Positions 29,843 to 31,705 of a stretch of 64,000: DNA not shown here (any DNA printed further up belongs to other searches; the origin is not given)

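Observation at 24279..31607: Compact cluster of four radical-SAM-family genes (three mutual paralogs plus one SPASM/anSME-like) with two paralogous small Lys-tailed proteins: candidate uncharacterized peptide/protein-modification system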

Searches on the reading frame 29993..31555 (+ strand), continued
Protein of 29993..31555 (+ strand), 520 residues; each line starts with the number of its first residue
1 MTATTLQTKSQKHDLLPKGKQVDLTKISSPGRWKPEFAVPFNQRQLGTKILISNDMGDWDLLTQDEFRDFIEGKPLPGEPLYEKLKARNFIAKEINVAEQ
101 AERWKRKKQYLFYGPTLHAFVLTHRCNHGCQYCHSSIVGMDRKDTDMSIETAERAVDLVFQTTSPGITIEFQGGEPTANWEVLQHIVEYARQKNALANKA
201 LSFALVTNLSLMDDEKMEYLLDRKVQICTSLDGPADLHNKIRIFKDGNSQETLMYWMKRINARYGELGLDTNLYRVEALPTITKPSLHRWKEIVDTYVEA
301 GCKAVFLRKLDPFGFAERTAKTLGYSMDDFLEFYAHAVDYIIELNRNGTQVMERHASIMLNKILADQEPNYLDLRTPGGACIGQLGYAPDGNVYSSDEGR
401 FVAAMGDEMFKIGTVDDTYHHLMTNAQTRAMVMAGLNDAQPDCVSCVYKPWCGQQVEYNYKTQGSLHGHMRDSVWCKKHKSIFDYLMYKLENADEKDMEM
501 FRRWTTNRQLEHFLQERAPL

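Call 28: search_protein_families(library=ncbifam, proteins=[L016:1135-2946:+, L016:2928-4805:+, L016:4904-5941:+, L016:5944-8253:+, L016:8256-9200:+, L016:9326-9775:+, L016:9772-10008:+, L016:11606-12910:+, L016:12947-14536:+, L006:18001-18339:+], max_evalue=0.001)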
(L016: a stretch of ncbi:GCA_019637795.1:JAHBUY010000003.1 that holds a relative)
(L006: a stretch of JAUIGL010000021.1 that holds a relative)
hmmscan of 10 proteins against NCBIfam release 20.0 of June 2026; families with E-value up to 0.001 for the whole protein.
L016:1135-2946:+ (603 aa): 20 families
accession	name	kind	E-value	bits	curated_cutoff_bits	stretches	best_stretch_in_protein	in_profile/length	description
TIGR04053.2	TIGR04053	equivalog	5.2e-19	68.7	395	2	58-186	55-183/366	TIGR04053 family radical SAM/SPASM domain-containing protein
TIGR04545.1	rSAM_ahbD_hemeb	equivalog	3.8e-18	66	500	2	62-186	49-172/339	heme b synthase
TIGR03977.1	rSAM_pair_HxsC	equivalog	1.8e-12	46.8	267.9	1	45-239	54-255/292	His-Xaa-Ser system radical SAM maturase HxsC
TIGR04051.1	rSAM_NirJ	equivalog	9e-11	41.3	515.45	1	59-182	48-169/354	heme d1 biosynthesis radical SAM protein NirJ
TIGR02109.1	PQQ_syn_pqqE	equivalog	1.7e-10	40.4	381.35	1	62-186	56-179/358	pyrroloquinoline quinone biosynthesis protein PqqE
TIGR02668.1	moaA_archaeal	equivalog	7.2e-09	35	325.25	1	65-180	62-177/303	GTP 3',8-cyclase MoaA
TIGR04347.1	pseudo_SAM_Halo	equivalog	3.4e-08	33.2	525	1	63-185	88-208/390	TIGR04347 family pseudo-SAM/SPASM protein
TIGR04251.1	SCM_rSAM_ScmF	equivalog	6e-08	32.5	400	1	62-188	56-181/353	SynChlorMet cassette radical SAM/SPASM protein ScmF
TIGR03962.1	mycofact_rSAM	equivalog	1.3e-07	31.2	265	1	66-182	64-179/339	mycofactocin radical SAM maturase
NF038332.1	rSAM_rare_HxsC4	exception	5.5e-07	29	500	1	64-238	65-245/335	radical SAM protein HxsC4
NF001199.0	PRK00164.2-1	equivalog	8.8e-07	28.4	231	1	65-174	64-173/308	GTP 3',8-cyclase MoaA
TIGR04055.1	rSAM_NirJ2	equivalog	2.3e-06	27.4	500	1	62-157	48-142/326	putative heme d1 biosynthesis radical SAM protein NirJ2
TIGR04133.1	rSAM_w_lipo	hypoth_equivalog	9.5e-06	24.8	425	1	61-185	75-198/350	TIGR04133 family radical SAM/SPASM protein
TIGR04054.1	rSAM_NirJ1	equivalog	1.3e-05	24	650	1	62-167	85-188/387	putative heme d1 biosynthesis radical SAM protein NirJ1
NF045646.2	rSAM_Se_TrsS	equivalog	1.4e-05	23.9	490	1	57-163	130-237/441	radical SAM (seleno)protein TrsS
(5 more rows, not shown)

L016:2928-4805:+ (625 aa): 38 families (the best 25 are shown)
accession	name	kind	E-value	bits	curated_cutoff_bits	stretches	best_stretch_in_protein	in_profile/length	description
NF038332.1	rSAM_rare_HxsC4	exception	2.7e-31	109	500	1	15-190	8-187/335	radical SAM protein HxsC4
TIGR03977.1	rSAM_pair_HxsC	equivalog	6.1e-23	81.1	267.9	1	25-233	30-241/292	His-Xaa-Ser system radical SAM maturase HxsC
TIGR02668.1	moaA_archaeal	equivalog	9.2e-20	70.8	325.25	1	19-213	9-202/303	GTP 3',8-cyclase MoaA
TIGR04545.1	rSAM_ahbD_hemeb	equivalog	6.6e-19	68.5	500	1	26-206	6-184/339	heme b synthase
TIGR04466.1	rSAM_BlsE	equivalog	6.6e-17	61.9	400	1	22-195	5-173/327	cytosylglucuronate decarboxylase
TIGR04317.1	W_rSAM_matur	equivalog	1.8e-16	60.2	380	1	18-241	2-226/349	tungsten cofactor oxidoreductase radical SAM maturase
NF001199.0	PRK00164.2-1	equivalog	8.9e-16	57.9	231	1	20-189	12-180/308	GTP 3',8-cyclase MoaA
TIGR02666.1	moaA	equivalog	9.6e-16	57.7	284.05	1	26-189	16-185/336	GTP 3',8-cyclase MoaA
TIGR04133.1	rSAM_w_lipo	hypoth_equivalog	1.4e-15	57.1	425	1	30-208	34-213/350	TIGR04133 family radical SAM/SPASM protein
TIGR02109.1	PQQ_syn_pqqE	equivalog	3.9e-15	55.6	381.35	1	56-211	44-196/358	pyrroloquinoline quinone biosynthesis protein PqqE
TIGR03913.1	rad_SAM_trio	equivalog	1.5e-14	53.3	591.75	1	19-228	19-225/477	GDL motif peptide-associated radical SAM/SPASM maturase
TIGR04054.1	rSAM_NirJ1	equivalog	2.6e-14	52.7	650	1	28-198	44-211/387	putative heme d1 biosynthesis radical SAM protein NirJ1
TIGR04546.1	rSAM_ahbC_deAc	equivalog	4.9e-14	51.9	650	1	27-198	46-214/390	12,18-didecarboxysiroheme deacetylase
TIGR04053.2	TIGR04053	equivalog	2.8e-13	49.9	395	1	29-205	17-194/366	TIGR04053 family radical SAM/SPASM domain-containing protein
TIGR04347.1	pseudo_SAM_Halo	equivalog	3.5e-13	49.6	525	1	26-197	44-212/390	TIGR04347 family pseudo-SAM/SPASM protein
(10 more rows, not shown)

L016:4904-5941:+ (345 aa): 32 families (the best 25 are shown)
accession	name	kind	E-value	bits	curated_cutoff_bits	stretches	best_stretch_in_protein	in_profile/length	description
TIGR03977.1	rSAM_pair_HxsC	equivalog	1e-27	96.8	267.9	1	6-233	28-261/292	His-Xaa-Ser system radical SAM maturase HxsC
TIGR04053.2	TIGR04053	equivalog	2.9e-17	63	395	1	8-164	13-175/366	TIGR04053 family radical SAM/SPASM domain-containing protein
TIGR04545.1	rSAM_ahbD_hemeb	equivalog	1e-16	61.3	500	1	8-192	5-190/339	heme b synthase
NF038332.1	rSAM_rare_HxsC4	exception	4.4e-16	58.9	500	1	13-205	24-222/335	radical SAM protein HxsC4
TIGR04055.1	rSAM_NirJ2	equivalog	6.9e-16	58.7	500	1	10-173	7-172/326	putative heme d1 biosynthesis radical SAM protein NirJ2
TIGR02109.1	PQQ_syn_pqqE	equivalog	1.8e-14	53.5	381.35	1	7-161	11-168/358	pyrroloquinoline quinone biosynthesis protein PqqE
TIGR02666.1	moaA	equivalog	4.8e-14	52.1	284.05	1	8-175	15-193/336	GTP 3',8-cyclase MoaA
NF045574.1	sacti_mat_StsB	exception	9.1e-14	51.1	625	1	6-162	99-256/466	StsB family radical SAM/SPASM domain sactipeptide maturase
TIGR02668.1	moaA_archaeal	equivalog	1e-12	47.7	325.25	1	7-163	14-174/303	GTP 3',8-cyclase MoaA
TIGR04546.1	rSAM_ahbC_deAc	equivalog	1.6e-12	46.9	650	1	8-158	44-196/390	12,18-didecarboxysiroheme deacetylase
TIGR04054.1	rSAM_NirJ1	equivalog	7.4e-12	44.6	650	1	8-163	41-198/387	putative heme d1 biosynthesis radical SAM protein NirJ1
TIGR04303.1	GeoRSP_rSAM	equivalog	2.4e-11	43.8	400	1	10-162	12-164/325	GeoRSP system radical SAM/SPASM protein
TIGR04051.1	rSAM_NirJ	equivalog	5.1e-11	42.1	515.45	1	8-164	7-165/354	heme d1 biosynthesis radical SAM protein NirJ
NF038283.1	viperin_w_prok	equivalog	1.5e-10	40.7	180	1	9-154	8-169/281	viperin family antiviral radical SAM protein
TIGR04466.1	rSAM_BlsE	equivalog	3.5e-10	39.9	400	1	29-162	31-162/327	cytosylglucuronate decarboxylase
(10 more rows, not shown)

L016:5944-8253:+ (769 aa): 45 families (the best 25 are shown)
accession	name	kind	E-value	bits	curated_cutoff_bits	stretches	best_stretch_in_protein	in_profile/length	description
NF038332.1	rSAM_rare_HxsC4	exception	1e-35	123.5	500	1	458-688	5-243/335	radical SAM protein HxsC4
TIGR03977.1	rSAM_pair_HxsC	equivalog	1.6e-21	76.4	267.9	1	466-690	23-254/292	His-Xaa-Ser system radical SAM maturase HxsC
TIGR04545.1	rSAM_ahbD_hemeb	equivalog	5.7e-21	75.3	500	1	473-657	5-190/339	heme b synthase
TIGR02109.1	PQQ_syn_pqqE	equivalog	1.6e-17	63.5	381.35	1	469-671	8-210/358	pyrroloquinoline quinone biosynthesis protein PqqE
TIGR03471.1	HpnJ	equivalog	2.3e-15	56.4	577.6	1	221-433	199-404/472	hopanoid biosynthesis associated radical SAM protein HpnJ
TIGR02666.1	moaA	equivalog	6.5e-15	54.9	284.05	1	464-648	6-195/336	GTP 3',8-cyclase MoaA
TIGR02668.1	moaA_archaeal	equivalog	7.2e-15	54.7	325.25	1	465-629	7-173/303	GTP 3',8-cyclase MoaA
NF001199.0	PRK00164.2-1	equivalog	5.2e-14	52.1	231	1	465-611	9-157/308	GTP 3',8-cyclase MoaA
TIGR04546.1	rSAM_ahbC_deAc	equivalog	6.5e-14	51.5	650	1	470-652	41-220/390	12,18-didecarboxysiroheme deacetylase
TIGR04347.1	pseudo_SAM_Halo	equivalog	7.7e-14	51.7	525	1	470-672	40-241/390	TIGR04347 family pseudo-SAM/SPASM protein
TIGR04251.1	SCM_rSAM_ScmF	equivalog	8.7e-14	51.7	400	1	491-650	33-187/353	SynChlorMet cassette radical SAM/SPASM protein ScmF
TIGR04055.1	rSAM_NirJ2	equivalog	5.3e-13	49.2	500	1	473-653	5-182/326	putative heme d1 biosynthesis radical SAM protein NirJ2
TIGR04053.2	TIGR04053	equivalog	6e-13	48.8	395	1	473-681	13-221/366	TIGR04053 family radical SAM/SPASM domain-containing protein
TIGR03962.1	mycofact_rSAM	equivalog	8.1e-13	48.3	265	1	470-654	14-197/339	mycofactocin radical SAM maturase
TIGR04466.1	rSAM_BlsE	equivalog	6e-12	45.6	400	1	468-604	3-137/327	cytosylglucuronate decarboxylase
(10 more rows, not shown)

L016:8256-9200:+ (314 aa): 34 families (the best 25 are shown)
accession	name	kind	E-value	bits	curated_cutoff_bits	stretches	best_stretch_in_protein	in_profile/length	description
NF038332.1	rSAM_rare_HxsC4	exception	5.9e-19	68.4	500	1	14-184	12-187/335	radical SAM protein HxsC4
TIGR02668.1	moaA_archaeal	equivalog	6.5e-17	61.5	325.25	1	20-192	14-185/303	GTP 3',8-cyclase MoaA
NF001199.0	PRK00164.2-1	equivalog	2e-16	60.1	231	1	20-176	16-173/308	GTP 3',8-cyclase MoaA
TIGR02666.1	moaA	equivalog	9.2e-16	57.7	284.05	1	24-158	18-158/336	GTP 3',8-cyclase MoaA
TIGR02109.1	PQQ_syn_pqqE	equivalog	1.2e-15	57.3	381.35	1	21-209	12-200/358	pyrroloquinoline quinone biosynthesis protein PqqE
NF045702.1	rSAM_GDGT_ether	equivalog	1.9e-13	49.9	450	1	14-135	84-211/486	tetraether lipid synthase Tes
TIGR04303.1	GeoRSP_rSAM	equivalog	4.6e-13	49.4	400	1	19-191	8-177/325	GeoRSP system radical SAM/SPASM protein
TIGR04347.1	pseudo_SAM_Halo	equivalog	4.7e-13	49.2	525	1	22-199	44-220/390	TIGR04347 family pseudo-SAM/SPASM protein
NF045574.1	sacti_mat_StsB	exception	1.3e-12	47.4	625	1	21-188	101-266/466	StsB family radical SAM/SPASM domain sactipeptide maturase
NF045646.2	rSAM_Se_TrsS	equivalog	2.2e-12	46.2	490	1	22-137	92-210/441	radical SAM (seleno)protein TrsS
TIGR03977.1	rSAM_pair_HxsC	equivalog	3.1e-12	46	267.9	1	21-180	30-192/292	His-Xaa-Ser system radical SAM maturase HxsC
TIGR03962.1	mycofact_rSAM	equivalog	1e-09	38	265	1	21-156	17-150/339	mycofactocin radical SAM maturase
TIGR04546.1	rSAM_ahbC_deAc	equivalog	1.1e-09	37.6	650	1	22-224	45-246/390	12,18-didecarboxysiroheme deacetylase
NF050035.1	rSAM_WgK_link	exception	2.7e-09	36.5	650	1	14-150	7-143/367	radical SAM/SPASM peptide maturase WgkB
TIGR04545.1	rSAM_ahbD_hemeb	equivalog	2.8e-09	36.9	500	1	22-200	6-184/339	heme b synthase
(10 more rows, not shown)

L016:9326-9775:+ (149 aa): 1 family
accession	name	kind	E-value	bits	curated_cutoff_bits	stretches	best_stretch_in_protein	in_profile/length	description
TIGR03976.1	chp_LLNDYxLRE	equivalog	7.4e-14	51.9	50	1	22-106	3-87/90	His-Xaa-Ser system protein HxsD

L016:9772-10008:+ (78 aa): 2 families
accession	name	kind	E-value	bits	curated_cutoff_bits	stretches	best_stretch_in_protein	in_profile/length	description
NF038315.1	HxsD_rel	equivalog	7.3e-18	64.5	41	1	8-69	1-61/62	HxsD-like protein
TIGR03976.1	chp_LLNDYxLRE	equivalog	0.00089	19.6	50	1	11-72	2-65/90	His-Xaa-Ser system protein HxsD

L016:11606-12910:+ (434 aa): 1 family
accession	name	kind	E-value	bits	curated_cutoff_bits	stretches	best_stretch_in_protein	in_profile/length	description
TIGR04267.2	mod_HExxH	domain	8.5e-23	81.3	40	1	242-407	3-176/177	aKG-HExxH-type peptide beta-hydroxylase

L016:12947-14536:+ (529 aa): 0 families

L006:18001-18339:+ (112 aa): 5 families
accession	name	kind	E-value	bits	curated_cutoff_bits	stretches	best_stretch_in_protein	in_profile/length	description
NF038313.3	HisXaaSer_A4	exception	2.5e-38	130.8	55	2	9-101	2-91/93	His-Xaa-Ser repeat protein HxsA4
NF038296.1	HisXaaSer_A2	equivalog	9.5e-09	36.2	48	1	24-75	43-94/96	His-Xaa-Ser repeat protein HxsA2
NF038329.2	gly_rich_SclB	equivalog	3.5e-08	32.8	325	1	62-109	114-161/442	LPXTG-anchored collagen-like adhesin Scl2/SclB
NF038330.1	adhesin_SclA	exception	6.9e-07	29.2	400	1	63-109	112-158/405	LPXTG-anchored collagen-like adhesin Scl1/SclA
NF046116.1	adhesin_Lcl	equivalog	5.3e-06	25.2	500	1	65-107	54-96/431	collagen-like adhesin Lcl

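Call 57: find_encoding_contigs(protein=P0091, flank=10000, max_places=1)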
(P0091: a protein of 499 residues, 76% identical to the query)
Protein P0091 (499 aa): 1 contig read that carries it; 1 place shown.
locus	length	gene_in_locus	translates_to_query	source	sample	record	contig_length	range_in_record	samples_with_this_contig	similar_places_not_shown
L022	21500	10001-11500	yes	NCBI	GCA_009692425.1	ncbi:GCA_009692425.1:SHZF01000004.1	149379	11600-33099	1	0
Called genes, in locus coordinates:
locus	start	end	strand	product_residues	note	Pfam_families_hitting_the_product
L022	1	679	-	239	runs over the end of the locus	PF21948:LplA-B_cat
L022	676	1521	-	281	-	PF01148:CTP_transf_1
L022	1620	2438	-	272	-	PF01255:Prenyltransf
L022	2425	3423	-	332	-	PF01790:LGT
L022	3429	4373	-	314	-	PF01252:Peptidase_A8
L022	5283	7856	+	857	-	PF04055:Radical_SAM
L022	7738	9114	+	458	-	PF04055:Radical_SAM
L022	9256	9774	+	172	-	PF27806:HxsD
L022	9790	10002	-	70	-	-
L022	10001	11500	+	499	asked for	PF13353:Fer4_12, PF04055:Radical_SAM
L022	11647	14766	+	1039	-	PF20773:InhA-like_MAM (faint)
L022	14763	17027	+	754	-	PF20773:InhA-like_MAM (faint)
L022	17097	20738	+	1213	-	PF20773:InhA-like_MAM (faint)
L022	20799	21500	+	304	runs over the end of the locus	PF13646:HEAT_2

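Call 58: find_encoding_contigs(protein=P0103, flank=10000, max_places=1)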
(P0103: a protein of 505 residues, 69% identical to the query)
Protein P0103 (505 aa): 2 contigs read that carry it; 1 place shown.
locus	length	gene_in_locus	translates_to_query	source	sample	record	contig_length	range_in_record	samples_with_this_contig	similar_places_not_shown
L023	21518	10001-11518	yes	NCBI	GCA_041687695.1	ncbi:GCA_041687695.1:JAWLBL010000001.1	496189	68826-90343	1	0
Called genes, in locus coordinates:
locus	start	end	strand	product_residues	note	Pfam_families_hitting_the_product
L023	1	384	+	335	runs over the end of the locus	PF02562:PhoH, PF13604:AAA_30 (weak), PF13245:AAA_19 (weak)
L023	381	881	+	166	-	PF02130:YbeY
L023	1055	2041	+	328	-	PF00294:PfkB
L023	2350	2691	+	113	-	PF00111:Fer2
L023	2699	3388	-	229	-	PF00702:Hydrolase, PF12710:HAD, PF13419:HAD_2 (faint), PF08282:Hydrolase_3 (weak)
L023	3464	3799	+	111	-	PF11969:DcpS_C, PF01230:HIT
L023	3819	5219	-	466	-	PF01594:AI-2E_transport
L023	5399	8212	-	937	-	PF05359:DUF748 (faint), PF00912:Transgly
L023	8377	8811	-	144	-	-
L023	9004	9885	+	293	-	PF00899:ThiF, PF03435:Sacchrp_dh_NADP (faint)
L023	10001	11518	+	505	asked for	PF13353:Fer4_12, PF04055:Radical_SAM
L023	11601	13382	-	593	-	-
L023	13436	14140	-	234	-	PF00106:adh_short, PF08659:KR, PF23441:SDR (weak), PF13561:adh_short_C2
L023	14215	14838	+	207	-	PF13616:Rotamase_3, PF00639:Rotamase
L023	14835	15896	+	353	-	PF01546:Peptidase_M20, PF07687:M20_dimer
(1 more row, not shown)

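Call 59: find_encoding_contigs(protein=P0005, flank=10000, max_places=1)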
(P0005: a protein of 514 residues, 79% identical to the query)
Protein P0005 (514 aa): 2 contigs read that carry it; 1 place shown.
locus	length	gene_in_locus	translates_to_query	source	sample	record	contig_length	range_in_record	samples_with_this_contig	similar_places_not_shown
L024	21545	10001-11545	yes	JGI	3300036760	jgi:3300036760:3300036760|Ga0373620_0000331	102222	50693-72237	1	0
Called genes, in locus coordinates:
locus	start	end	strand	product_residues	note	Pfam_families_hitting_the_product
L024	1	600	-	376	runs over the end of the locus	PF02350:Epimerase_2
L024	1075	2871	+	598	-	PF04055:Radical_SAM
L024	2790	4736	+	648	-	PF04055:Radical_SAM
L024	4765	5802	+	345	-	PF04055:Radical_SAM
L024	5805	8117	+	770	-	PF04055:Radical_SAM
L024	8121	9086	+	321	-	PF04055:Radical_SAM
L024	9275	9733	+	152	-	PF27806:HxsD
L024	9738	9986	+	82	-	-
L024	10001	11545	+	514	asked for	PF13353:Fer4_12, PF04055:Radical_SAM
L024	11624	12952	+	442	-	-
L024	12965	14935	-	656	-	PF13414:TPR_11, PF13424:TPR_12, PF14559:TPR_19, PF13424:TPR_12, PF13432:TPR_16, PF00515:TPR_1, PF07719:TPR_2, PF13414:TPR_11, +44 more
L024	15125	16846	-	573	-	PF04055:Radical_SAM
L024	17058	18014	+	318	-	PF00248:Aldo_ket_red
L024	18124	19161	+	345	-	PF04055:Radical_SAM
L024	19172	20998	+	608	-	PF04055:Radical_SAM, PF13353:Fer4_12 (faint), PF04055:Radical_SAM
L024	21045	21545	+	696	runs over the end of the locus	PF07719:TPR_2 (faint), PF07721:TPR_4 (faint), PF09976:TPR_21 (faint), PF12895:ANAPC3 (faint), PF13181:TPR_8 (faint), PF13428:TPR_14 (faint), PF13432:TPR_16 (faint), PF14559:TPR_19 (weak), +2 more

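Call 66: predict_structure(alignment_id=A4)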
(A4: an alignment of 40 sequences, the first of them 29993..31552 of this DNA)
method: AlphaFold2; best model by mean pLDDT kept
length: 520 residues; sequences in the alignment: 40
mean_pLDDT: 81.5   pTM: 0.84
mean pLDDT of the five models: 81.5, 80.8, 80.3, 76.8, 75.2
residues with pLDDT >= 90: 216; 70-90: 201; 50-70: 69; < 50: 34
segments of 3 or more residues with pLDDT < 50: 1-13, 311-318, 370-378, 507-509
pLDDT, mean of each block of 10 residues (from residue 1): 29 54 80 93 90 92 96 97 97 95 81 83 83 64 93 97 89 89 97 92 90 95 89 91 83 93 85 76 88 94 76 47 74 93 92 84 73 45 85 82 74 94 86 69 78 62 59 73 89 90 67 75
secondary structure, 60 per line:
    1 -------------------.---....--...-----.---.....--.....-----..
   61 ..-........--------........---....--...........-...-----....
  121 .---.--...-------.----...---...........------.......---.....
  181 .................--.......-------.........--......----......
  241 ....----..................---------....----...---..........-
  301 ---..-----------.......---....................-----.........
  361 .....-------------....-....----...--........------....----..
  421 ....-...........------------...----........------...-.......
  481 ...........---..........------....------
elements in order: H24-27 E42-46 E49-53 E59-62 H64-71 H80-87 H97-107 E117-121 E128-130 H149-159 E166-172 H176-197 E200-206 H214-222 E225-230 H235-241 E242-244 H249-266 E276-279 H290-299 H317-323 H327-346 H354-365 H379-382 E384-387 E392-394 H397-404 E411-414 H419-424 H426-436 H456-463 H474-491 H495-504
